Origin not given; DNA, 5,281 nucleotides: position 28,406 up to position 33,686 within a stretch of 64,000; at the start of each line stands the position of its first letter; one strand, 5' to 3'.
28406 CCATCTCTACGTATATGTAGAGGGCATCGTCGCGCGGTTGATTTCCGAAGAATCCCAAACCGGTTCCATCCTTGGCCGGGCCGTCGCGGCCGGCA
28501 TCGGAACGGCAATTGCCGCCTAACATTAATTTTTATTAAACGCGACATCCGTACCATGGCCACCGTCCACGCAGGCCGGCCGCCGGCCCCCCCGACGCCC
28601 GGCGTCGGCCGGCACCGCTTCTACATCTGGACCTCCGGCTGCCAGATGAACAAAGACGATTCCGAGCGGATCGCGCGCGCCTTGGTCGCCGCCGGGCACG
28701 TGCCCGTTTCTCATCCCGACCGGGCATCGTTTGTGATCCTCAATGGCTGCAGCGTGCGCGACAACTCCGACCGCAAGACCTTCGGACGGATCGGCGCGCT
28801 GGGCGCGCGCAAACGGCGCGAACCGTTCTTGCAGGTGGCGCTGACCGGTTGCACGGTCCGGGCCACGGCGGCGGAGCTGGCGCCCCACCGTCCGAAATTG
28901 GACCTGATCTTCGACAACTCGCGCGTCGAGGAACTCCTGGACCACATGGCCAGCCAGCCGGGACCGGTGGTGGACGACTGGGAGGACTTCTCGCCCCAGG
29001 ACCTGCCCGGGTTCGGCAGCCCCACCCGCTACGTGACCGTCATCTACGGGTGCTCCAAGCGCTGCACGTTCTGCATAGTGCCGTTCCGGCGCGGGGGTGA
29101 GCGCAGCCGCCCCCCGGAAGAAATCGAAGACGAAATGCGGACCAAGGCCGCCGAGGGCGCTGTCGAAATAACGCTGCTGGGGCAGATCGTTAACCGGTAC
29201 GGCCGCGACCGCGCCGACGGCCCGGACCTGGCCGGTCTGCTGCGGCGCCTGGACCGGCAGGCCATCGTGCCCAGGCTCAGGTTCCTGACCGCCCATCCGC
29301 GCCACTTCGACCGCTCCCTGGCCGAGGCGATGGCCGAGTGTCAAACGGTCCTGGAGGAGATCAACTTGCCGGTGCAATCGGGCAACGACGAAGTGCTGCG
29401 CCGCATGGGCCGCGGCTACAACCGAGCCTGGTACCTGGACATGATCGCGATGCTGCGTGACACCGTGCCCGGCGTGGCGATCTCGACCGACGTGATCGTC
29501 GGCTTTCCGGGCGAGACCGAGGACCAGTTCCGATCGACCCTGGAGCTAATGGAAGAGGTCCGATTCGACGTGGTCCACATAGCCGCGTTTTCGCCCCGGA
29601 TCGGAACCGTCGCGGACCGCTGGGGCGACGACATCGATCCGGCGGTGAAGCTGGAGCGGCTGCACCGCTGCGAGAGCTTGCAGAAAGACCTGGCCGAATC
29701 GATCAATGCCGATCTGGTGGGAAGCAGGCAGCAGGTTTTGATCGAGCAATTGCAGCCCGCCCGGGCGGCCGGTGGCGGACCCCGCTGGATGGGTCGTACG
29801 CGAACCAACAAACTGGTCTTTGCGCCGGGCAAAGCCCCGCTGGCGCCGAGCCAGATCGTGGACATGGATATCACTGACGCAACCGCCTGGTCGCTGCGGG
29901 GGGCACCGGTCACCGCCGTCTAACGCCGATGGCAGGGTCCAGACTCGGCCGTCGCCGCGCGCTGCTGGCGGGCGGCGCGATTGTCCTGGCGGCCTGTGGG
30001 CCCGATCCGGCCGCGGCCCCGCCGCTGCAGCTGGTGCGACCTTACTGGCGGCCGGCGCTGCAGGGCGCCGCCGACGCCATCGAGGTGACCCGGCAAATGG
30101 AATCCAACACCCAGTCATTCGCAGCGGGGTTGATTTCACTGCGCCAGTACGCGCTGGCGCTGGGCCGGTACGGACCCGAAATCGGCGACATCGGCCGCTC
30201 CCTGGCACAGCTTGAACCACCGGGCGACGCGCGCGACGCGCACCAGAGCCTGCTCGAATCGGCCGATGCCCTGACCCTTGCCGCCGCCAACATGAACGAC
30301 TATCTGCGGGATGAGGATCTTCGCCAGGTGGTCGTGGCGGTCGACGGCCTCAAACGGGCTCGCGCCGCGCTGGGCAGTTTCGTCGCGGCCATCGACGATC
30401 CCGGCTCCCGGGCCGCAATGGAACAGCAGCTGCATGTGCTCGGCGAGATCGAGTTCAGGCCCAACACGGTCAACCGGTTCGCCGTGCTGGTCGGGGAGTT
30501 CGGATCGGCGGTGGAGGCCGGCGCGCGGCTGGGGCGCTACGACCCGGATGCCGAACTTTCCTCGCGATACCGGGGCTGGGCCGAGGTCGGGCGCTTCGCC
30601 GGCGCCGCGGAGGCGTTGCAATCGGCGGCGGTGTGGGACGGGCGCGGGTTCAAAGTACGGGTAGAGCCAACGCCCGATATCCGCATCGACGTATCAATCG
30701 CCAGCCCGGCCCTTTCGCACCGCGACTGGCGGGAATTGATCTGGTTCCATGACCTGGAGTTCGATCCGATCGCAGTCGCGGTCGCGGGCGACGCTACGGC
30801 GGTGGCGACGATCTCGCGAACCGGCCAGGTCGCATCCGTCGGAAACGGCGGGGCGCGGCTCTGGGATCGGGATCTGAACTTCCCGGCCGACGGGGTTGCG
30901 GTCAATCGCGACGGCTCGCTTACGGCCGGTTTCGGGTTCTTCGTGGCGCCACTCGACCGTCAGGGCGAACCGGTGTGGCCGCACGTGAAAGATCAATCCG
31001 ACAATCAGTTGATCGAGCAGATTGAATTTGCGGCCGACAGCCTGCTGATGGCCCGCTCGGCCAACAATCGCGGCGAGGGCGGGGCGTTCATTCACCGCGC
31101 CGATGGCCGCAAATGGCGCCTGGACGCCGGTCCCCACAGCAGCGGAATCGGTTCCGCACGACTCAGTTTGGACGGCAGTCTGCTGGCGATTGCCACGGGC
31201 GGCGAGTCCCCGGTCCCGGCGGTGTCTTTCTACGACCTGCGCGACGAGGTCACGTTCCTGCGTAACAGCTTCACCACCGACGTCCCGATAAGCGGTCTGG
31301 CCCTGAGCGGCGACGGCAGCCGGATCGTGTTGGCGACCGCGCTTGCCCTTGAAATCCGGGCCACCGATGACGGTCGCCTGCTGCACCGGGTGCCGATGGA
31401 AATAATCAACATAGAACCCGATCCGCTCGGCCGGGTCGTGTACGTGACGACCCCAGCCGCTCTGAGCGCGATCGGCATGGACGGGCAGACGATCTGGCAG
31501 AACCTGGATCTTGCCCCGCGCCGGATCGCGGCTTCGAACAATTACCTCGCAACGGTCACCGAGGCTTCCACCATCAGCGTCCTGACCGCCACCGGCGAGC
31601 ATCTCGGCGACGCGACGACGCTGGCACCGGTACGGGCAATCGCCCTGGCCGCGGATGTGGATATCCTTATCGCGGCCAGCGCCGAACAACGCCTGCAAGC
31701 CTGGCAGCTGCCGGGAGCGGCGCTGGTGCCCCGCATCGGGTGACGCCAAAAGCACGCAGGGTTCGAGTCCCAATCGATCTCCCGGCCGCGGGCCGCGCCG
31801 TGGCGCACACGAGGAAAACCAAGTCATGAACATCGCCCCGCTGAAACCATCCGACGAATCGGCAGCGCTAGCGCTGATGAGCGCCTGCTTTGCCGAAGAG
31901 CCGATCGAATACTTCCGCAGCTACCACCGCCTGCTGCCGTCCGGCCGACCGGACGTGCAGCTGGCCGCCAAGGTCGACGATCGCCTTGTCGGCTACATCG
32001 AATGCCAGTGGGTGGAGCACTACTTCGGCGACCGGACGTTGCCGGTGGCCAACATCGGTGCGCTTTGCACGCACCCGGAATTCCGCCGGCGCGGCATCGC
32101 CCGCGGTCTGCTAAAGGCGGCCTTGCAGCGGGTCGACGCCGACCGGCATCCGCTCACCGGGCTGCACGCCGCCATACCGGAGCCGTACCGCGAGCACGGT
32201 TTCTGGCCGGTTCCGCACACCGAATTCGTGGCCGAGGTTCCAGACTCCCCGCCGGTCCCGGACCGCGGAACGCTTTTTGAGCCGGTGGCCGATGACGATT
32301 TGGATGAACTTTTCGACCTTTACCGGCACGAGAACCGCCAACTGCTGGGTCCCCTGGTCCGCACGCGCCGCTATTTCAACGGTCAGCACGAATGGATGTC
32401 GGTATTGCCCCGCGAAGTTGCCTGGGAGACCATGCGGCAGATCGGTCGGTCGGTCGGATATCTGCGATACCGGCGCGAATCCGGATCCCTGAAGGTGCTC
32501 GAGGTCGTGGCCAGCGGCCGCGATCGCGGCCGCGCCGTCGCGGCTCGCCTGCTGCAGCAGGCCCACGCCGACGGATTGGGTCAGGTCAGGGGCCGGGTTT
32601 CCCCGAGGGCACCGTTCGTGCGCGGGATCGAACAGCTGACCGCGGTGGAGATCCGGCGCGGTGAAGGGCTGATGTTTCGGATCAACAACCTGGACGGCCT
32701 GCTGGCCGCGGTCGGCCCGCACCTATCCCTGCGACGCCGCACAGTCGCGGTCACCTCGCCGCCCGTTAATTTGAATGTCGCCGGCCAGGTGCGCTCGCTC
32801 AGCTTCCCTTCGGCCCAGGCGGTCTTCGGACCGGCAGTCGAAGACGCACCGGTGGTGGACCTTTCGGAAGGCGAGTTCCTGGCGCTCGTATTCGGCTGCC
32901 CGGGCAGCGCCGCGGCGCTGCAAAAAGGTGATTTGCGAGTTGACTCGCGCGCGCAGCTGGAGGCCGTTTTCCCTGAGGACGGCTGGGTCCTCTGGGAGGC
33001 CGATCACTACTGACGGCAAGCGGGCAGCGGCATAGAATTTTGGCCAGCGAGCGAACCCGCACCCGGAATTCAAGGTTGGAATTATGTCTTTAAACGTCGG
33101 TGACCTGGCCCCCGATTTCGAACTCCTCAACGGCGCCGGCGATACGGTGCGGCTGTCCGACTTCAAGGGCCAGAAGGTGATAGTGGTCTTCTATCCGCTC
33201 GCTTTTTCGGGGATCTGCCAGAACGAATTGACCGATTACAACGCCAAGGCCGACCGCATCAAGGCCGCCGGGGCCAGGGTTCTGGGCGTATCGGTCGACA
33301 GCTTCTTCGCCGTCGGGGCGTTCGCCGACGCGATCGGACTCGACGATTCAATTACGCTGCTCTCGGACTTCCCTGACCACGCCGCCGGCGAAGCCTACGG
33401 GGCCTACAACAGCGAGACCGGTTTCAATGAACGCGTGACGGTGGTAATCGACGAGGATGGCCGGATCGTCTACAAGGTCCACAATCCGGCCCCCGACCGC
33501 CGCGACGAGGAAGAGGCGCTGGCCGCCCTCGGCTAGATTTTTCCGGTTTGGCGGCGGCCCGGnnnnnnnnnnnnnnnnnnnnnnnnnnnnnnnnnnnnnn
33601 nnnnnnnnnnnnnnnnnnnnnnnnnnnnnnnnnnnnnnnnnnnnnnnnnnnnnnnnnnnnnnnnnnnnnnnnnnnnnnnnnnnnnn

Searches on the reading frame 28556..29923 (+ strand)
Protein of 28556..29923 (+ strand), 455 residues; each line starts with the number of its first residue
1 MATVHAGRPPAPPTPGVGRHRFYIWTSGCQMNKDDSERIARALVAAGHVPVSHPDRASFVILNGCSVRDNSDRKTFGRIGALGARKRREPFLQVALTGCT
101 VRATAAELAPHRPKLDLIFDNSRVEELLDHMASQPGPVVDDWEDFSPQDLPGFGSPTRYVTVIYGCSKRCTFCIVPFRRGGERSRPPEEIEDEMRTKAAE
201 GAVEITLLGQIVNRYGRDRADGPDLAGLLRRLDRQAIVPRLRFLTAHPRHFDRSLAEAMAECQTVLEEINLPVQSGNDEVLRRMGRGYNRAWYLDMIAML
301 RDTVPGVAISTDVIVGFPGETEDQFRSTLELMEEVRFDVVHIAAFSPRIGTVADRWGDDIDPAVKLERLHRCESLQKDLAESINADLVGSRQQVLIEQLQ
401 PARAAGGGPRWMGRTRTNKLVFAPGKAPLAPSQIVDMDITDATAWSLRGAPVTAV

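Call 4: search_protein_families(library=pfam, proteins=[window:28556-29923:+], max_evalue=0.01)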
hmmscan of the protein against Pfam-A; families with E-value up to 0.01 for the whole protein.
window:28556-29923:+ (455 aa): 3 families
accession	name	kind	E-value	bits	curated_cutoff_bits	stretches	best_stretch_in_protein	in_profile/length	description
PF04055.27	Radical_SAM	-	9.4e-28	97.9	29.5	1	161-331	2-165/166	Radical SAM superfamily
PF00919.26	UPF0004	-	4.4e-21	75.2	27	1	21-119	1-97/98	Uncharacterized protein family UPF0004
PF01938.26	TRAM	-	1.1e-05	25.6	21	1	388-450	4-59/61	TRAM domain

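Call 32: search_protein_families(library=ncbifam, proteins=[window:28556-29923:+], max_evalue=0.001)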
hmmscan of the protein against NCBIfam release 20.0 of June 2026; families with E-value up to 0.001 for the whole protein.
window:28556-29923:+ (455 aa): 22 families
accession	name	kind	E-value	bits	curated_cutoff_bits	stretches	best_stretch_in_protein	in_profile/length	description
TIGR00089.1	TIGR00089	subfamily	5.3e-116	387.9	251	1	21-449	1-429/429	MiaB/RimO family radical SAM methylthiotransferase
TIGR01574.1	miaB-methiolase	equivalog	2.7e-106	356.2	355.3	1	21-450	1-435/437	tRNA (N6-isopentenyl adenosine(37)-C2)-methylthiotransferase MiaB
NF010916.0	PRK14336.1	equivalog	1.4e-102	343.6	606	1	21-452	3-413/418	tRNA (N6-isopentenyl adenosine(37)-C2)-methylthiotransferase MiaB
TIGR01579.1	MiaB-like-C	equivalog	6.5e-70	236.5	357.05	1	25-400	2-383/416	tRNA (N(6)-L-threonylcarbamoyladenosine(37)-C(2))-methylthiotransferase MtaB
TIGR01125.1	TIGR01125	equivalog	2.1e-68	231.4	356.95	1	25-425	5-407/432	30S ribosomal protein S12 methylthiotransferase RimO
TIGR01578.1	MiaB-like-B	hypoth_equivalog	1.5e-63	215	314.7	1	21-398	1-374/421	tRNA (N(6)-L-threonylcarbamoyladenosine(37)-C(2))-methylthiotransferase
TIGR04014.1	B12_SAM_MJ_0865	equivalog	2.8e-19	69.2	360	1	134-350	142-351/434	methyl-coenzyme M reductase glutamine C-methyltransferase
TIGR04479.1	bcpD_PhpK_rSAM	subfamily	7.2e-15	54.3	600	1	141-339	229-413/504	PhpK family radical SAM P-methyltransferase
TIGR04013.1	B12_SAM_MJ_1487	hypoth_equivalog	4.8e-13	48.7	251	1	159-352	153-352/382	TIGR04013 family B12-binding domain/radical SAM domain-containing protein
TIGR04107.1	rSAM_HutW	equivalog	1.5e-07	30.6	400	1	251-342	139-227/419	heme anaerobic degradation radical SAM methyltransferase ChuW/HutW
TIGR03471.1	HpnJ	equivalog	3.8e-07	29.3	577.6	1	164-351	204-381/472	hopanoid biosynthesis associated radical SAM protein HpnJ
TIGR01212.1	TIGR01212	equivalog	2.3e-06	27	180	1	269-344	141-214/302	tRNA modification radical SAM protein MnmL/YtqA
NF006064.0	PRK08207.2-2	equivalog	3.8e-06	26.2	504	1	267-344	262-337/465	coproporphyrinogen III oxidase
TIGR03994.1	rSAM_HemZ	equivalog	6.8e-06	25.5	321.4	1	268-342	200-273/401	coproporphyrinogen dehydrogenase HemZ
TIGR04072.2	rSAM_ladder_B12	equivalog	1.5e-05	23.8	360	1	164-340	187-354/443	lipid biosynthesis B12-binding/radical SAM protein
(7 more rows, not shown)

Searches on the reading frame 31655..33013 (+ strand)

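Call 6: search_protein_families(library=pfam, proteins=[window:31655-33013:+], max_evalue=0.00001)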
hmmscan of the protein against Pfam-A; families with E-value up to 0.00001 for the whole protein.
window:31655-33013:+ (452 aa): 4 families
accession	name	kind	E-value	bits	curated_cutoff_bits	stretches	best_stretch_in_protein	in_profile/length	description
PF13527.13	Acetyltransf_9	-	1.2e-16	61.2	25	1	60-183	2-124/127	Acetyltransferase (GNAT) domain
PF00583.31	Acetyltransf_1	-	9.5e-11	42.4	20.7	1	82-160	16-88/116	Acetyltransferase (GNAT) family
PF13508.13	Acetyltransf_7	-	4.1e-10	40.3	27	1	104-183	7-82/84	Acetyltransferase (GNAT) domain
PF13673.13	Acetyltransf_10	-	1.6e-06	28.5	23.6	0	103-164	34-84/128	Acetyltransferase (GNAT) domain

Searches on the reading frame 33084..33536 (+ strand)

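Call 33: search_protein_families(library=pfam, proteins=[window:33084-33536:+], max_evalue=0.01)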
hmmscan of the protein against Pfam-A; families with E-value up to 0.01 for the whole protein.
window:33084-33536:+ (150 aa): 3 families
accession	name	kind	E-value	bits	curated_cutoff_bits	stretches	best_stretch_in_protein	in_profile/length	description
PF00578.27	AhpC-TSA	-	4.6e-33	114.2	26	1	5-130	1-123/124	AhpC/TSA family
PF08534.16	Redoxin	-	8.5e-24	84.5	26.6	1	5-149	2-148/148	Redoxin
PF02630.20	SCO1-SenC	-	0.0023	18.3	22.8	1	10-71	2-65/134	SCO1/SenC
